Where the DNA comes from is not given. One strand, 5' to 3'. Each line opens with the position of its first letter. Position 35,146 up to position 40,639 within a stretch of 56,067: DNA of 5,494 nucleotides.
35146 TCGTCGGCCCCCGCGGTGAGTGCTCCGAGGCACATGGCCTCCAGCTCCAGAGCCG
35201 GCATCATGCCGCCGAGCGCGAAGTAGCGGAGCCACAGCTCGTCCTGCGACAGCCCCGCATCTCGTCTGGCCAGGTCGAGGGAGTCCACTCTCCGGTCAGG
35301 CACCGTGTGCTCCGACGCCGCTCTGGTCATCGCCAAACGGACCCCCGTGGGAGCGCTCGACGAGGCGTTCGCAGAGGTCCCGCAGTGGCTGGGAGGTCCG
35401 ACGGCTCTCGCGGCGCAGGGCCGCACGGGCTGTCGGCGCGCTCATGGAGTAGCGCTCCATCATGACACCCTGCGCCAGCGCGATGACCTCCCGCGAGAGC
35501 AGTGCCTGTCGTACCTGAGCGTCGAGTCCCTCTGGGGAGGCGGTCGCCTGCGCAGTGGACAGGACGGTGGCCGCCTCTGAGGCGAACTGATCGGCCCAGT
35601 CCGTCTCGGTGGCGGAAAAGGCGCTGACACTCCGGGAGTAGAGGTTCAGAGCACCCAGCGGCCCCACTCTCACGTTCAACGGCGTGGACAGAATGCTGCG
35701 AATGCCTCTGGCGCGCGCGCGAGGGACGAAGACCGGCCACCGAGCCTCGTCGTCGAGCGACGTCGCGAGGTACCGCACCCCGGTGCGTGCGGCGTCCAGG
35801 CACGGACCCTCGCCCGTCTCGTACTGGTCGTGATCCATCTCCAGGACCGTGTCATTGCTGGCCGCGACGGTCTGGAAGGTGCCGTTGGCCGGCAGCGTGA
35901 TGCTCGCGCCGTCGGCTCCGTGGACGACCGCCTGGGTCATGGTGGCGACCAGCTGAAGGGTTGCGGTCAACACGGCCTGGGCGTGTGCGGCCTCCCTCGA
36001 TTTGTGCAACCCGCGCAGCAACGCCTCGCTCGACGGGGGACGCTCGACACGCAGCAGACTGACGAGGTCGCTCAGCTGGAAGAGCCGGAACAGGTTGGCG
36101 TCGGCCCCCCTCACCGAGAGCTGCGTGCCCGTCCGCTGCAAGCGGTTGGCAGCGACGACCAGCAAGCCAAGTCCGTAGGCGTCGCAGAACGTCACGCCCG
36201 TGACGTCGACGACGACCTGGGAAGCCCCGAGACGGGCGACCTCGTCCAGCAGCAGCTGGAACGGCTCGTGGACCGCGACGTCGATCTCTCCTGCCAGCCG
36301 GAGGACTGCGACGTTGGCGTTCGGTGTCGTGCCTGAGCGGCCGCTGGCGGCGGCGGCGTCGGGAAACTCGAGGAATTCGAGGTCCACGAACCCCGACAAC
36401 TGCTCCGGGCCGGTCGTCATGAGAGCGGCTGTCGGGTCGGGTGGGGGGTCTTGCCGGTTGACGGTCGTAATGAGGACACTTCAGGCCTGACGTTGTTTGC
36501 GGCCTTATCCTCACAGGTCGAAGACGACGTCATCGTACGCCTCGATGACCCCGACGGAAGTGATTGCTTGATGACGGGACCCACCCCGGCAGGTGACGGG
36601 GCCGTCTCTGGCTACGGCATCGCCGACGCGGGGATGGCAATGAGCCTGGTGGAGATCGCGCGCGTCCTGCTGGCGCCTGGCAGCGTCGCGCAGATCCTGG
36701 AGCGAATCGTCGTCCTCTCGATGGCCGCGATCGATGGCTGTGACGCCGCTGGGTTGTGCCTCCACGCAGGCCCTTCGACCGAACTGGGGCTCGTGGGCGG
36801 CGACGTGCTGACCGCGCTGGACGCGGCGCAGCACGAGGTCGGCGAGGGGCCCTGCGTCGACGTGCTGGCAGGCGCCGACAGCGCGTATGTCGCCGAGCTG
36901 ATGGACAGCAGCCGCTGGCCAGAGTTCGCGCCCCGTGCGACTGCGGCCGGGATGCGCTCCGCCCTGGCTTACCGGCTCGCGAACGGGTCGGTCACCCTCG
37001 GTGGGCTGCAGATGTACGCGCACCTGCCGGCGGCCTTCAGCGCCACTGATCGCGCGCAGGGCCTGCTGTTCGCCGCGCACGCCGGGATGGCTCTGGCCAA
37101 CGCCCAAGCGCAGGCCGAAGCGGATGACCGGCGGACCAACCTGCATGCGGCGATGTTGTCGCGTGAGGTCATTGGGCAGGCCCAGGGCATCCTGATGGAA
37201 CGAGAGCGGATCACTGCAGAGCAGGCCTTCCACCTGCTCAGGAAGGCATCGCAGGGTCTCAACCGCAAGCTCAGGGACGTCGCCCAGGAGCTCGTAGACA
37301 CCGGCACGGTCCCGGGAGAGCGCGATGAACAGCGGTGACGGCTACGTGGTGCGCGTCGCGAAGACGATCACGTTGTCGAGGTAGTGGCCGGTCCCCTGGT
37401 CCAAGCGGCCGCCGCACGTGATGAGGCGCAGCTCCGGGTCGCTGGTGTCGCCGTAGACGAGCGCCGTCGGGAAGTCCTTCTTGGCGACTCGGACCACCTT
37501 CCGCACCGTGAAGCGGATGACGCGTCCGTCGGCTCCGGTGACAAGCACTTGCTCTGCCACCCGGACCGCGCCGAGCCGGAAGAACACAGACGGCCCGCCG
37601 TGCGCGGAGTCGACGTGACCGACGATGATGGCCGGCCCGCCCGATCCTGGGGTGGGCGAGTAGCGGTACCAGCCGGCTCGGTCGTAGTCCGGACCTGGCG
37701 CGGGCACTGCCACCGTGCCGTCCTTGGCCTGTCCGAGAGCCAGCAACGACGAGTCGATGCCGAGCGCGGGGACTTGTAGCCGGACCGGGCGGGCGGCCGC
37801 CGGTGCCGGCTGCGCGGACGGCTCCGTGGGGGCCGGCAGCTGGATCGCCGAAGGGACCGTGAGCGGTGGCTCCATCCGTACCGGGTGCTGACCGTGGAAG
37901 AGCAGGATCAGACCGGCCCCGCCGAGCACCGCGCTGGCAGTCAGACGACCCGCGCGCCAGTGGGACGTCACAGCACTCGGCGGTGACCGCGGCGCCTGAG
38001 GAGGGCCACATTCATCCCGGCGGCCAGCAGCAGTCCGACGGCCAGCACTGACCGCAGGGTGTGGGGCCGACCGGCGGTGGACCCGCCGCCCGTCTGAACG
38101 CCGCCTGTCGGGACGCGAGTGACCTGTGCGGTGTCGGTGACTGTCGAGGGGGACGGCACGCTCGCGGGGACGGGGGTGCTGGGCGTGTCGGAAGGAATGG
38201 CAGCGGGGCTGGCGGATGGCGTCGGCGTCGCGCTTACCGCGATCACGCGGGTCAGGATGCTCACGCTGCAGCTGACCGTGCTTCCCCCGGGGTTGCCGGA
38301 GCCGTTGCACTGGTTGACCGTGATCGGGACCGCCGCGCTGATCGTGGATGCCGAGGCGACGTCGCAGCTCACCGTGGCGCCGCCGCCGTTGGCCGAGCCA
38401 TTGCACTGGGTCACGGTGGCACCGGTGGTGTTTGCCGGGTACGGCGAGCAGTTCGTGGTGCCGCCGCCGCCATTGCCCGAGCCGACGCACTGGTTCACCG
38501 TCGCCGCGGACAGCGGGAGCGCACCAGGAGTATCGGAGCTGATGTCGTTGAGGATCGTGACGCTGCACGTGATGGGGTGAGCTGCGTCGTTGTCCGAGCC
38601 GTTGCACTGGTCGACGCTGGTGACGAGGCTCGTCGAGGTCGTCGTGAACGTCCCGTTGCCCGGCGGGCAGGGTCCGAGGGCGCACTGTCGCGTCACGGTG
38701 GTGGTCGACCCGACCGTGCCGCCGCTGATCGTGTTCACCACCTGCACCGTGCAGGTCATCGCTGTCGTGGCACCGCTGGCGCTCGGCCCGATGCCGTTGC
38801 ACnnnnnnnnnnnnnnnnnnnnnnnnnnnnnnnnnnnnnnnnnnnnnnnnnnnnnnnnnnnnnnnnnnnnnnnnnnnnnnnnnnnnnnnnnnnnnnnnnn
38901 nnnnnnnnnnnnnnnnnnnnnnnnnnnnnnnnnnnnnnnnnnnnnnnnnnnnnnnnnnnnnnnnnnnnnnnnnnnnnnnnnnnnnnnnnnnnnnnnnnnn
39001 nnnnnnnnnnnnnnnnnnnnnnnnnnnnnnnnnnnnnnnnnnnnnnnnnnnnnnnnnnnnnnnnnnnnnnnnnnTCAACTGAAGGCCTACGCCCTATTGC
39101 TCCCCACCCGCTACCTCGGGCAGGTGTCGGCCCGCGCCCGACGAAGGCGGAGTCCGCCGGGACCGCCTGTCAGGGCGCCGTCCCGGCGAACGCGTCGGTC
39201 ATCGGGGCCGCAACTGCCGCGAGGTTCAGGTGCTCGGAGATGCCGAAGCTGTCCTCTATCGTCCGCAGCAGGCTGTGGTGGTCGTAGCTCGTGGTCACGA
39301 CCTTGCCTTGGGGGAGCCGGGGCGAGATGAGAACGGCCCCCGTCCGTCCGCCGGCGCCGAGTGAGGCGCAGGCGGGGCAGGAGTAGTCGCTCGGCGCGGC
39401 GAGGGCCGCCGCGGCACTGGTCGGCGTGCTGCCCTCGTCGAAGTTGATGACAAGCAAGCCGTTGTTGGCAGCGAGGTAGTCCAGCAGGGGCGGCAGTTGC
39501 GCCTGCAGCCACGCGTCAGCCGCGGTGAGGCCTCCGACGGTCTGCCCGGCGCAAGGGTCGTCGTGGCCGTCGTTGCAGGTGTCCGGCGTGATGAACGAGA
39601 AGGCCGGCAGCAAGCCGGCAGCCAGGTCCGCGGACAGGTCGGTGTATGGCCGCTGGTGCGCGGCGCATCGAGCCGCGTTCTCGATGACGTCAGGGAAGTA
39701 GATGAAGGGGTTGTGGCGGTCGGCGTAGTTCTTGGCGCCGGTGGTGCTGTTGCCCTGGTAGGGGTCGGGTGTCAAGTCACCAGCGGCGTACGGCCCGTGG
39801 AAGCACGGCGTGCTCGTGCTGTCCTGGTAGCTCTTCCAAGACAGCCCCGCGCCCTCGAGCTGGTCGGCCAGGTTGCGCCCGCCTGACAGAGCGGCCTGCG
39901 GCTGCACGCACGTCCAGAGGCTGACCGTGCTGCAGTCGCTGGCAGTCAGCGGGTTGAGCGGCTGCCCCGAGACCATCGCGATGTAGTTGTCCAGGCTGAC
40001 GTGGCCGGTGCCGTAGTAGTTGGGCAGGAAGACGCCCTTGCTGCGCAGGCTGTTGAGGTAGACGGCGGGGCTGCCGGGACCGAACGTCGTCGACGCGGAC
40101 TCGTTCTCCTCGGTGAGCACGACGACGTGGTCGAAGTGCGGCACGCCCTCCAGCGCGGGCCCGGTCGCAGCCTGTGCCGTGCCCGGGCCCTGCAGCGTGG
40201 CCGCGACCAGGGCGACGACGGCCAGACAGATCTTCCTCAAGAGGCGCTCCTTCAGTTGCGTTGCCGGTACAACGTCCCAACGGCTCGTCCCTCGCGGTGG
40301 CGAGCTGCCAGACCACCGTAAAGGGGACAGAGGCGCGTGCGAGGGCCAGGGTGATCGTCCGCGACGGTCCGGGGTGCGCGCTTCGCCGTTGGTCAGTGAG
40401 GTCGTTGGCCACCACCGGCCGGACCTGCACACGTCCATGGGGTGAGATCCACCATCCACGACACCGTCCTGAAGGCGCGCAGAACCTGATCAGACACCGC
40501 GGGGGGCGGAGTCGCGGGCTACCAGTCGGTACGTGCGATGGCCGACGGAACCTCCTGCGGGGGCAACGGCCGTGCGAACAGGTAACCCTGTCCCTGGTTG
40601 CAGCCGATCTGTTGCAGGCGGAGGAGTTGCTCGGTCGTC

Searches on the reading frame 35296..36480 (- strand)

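Call 42: search_protein_families(library=pfam, proteins=[window:35296-36480:-], max_evalue=0.000001)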
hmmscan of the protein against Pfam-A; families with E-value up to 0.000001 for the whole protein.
window:35296-36480:- (394 aa): 4 families
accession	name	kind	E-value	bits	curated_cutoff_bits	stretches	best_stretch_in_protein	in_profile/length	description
PF13185.12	GAF_2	-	1.2e-13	51.8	28.6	1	177-307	7-135/136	GAF domain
PF03861.19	ANTAR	-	3.9e-13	49.4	27.3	1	321-374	1-54/54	ANTAR domain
PF13466.11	STAS_2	-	8.7e-13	48.7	29.2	1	60-139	1-79/80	STAS domain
PF01740.26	STAS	-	9.6e-12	45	22.6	1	55-144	8-98/106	STAS domain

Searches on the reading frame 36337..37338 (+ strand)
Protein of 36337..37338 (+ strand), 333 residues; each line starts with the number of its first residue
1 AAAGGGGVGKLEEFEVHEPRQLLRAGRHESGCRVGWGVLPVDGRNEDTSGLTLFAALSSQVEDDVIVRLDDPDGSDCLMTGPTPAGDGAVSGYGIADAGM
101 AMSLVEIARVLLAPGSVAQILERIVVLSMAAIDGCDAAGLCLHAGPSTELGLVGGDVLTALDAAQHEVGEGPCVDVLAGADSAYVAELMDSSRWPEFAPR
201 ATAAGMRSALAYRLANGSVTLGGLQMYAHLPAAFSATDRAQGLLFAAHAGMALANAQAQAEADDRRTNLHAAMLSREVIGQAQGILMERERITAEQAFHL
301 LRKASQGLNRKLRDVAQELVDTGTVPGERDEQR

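Call 42: search_protein_families(library=pfam, proteins=[window:36337-37338:+], max_evalue=0.000001)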
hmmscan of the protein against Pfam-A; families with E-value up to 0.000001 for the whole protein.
window:36337-37338:+ (333 aa): 1 family
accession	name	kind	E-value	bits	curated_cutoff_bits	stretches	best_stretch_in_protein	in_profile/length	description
PF03861.19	ANTAR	-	2.3e-19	69.3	27.3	1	268-320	2-54/54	ANTAR domain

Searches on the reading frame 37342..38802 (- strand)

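Call 43: search_protein_families(library=pfam, proteins=[window:37342-38802:-], max_evalue=0.000001)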
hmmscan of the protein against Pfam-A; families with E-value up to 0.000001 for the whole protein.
window:37342-38802:- (486 aa): 1 family
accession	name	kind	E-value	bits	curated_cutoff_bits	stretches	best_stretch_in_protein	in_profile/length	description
PF04203.18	Sortase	-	6.2e-20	71.7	26.6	1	342-484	1-124/125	Sortase domain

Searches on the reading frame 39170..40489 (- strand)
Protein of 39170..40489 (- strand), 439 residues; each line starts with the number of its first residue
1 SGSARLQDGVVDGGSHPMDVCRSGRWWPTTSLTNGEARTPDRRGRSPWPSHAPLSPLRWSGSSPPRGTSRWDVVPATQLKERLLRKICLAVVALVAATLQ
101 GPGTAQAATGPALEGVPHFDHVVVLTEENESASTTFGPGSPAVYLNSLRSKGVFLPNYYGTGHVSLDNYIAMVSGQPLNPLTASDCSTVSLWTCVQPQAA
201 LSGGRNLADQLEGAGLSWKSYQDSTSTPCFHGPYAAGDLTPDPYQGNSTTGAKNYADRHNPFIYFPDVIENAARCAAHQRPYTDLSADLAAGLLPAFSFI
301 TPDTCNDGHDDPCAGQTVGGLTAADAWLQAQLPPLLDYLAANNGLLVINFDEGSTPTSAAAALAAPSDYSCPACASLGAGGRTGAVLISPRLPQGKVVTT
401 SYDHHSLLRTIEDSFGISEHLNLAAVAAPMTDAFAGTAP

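Call 42: search_protein_families(library=pfam, proteins=[window:39170-40489:-], max_evalue=0.000001)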
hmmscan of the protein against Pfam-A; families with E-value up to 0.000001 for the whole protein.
window:39170-40489:- (439 aa): 1 family
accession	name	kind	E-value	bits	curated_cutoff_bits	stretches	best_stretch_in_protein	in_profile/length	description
PF04185.19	Phosphoesterase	-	1.5e-28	100.4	23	1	144-417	109-355/356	Phosphoesterase family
